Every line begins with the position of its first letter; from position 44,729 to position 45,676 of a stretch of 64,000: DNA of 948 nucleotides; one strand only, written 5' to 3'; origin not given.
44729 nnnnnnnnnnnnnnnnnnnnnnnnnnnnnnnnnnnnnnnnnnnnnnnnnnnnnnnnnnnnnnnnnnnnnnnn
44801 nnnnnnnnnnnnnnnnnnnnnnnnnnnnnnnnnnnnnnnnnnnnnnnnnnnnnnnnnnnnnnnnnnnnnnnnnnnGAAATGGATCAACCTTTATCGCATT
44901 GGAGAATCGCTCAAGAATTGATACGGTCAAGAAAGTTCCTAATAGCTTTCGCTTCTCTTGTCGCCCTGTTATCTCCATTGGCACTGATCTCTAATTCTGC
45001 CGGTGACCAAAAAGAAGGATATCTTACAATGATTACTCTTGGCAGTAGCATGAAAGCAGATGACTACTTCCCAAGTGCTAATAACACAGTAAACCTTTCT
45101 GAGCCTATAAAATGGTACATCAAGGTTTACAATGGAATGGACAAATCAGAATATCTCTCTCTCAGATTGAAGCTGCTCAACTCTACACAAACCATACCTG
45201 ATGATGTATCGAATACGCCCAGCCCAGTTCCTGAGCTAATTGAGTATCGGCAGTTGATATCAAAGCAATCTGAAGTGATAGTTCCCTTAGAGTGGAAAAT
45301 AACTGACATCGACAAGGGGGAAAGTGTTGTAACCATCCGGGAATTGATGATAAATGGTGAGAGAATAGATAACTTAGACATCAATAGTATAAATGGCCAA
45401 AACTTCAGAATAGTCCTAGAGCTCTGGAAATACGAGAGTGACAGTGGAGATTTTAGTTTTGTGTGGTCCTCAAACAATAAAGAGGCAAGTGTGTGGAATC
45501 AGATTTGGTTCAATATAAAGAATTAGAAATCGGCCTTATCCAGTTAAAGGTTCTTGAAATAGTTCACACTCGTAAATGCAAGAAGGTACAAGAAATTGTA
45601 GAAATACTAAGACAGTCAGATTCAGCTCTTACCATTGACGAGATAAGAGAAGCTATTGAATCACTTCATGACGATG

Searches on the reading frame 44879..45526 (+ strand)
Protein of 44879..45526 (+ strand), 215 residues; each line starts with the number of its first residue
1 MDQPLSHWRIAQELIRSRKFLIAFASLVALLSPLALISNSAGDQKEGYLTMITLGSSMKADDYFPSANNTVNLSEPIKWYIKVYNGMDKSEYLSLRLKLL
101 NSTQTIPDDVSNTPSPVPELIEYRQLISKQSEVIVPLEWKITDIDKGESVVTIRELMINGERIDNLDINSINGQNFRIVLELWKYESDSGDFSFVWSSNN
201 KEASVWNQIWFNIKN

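Call 6: search_protein_families(library=pfam, proteins=[window:44879-45526:+], max_evalue=0.001)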
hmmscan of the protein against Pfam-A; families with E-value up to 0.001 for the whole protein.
window:44879-45526:+ (215 aa): 0 families

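Call 7: search_protein_families(library=pfam, proteins=[window:44879-45526:+], max_evalue=5)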
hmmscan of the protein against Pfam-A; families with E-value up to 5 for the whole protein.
window:44879-45526:+ (215 aa): 0 families

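Call 8: search_protein_families(library=ncbifam, proteins=[window:44879-45526:+], max_evalue=0.1)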
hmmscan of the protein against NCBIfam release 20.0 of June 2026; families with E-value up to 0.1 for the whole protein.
window:44879-45526:+ (215 aa): 1 family
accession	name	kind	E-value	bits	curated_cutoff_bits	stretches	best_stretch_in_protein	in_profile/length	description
NF045730.1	VlpC_Nterm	exception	0.071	13.3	160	0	15-46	5-35/87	variant surface lipoprotein VlpC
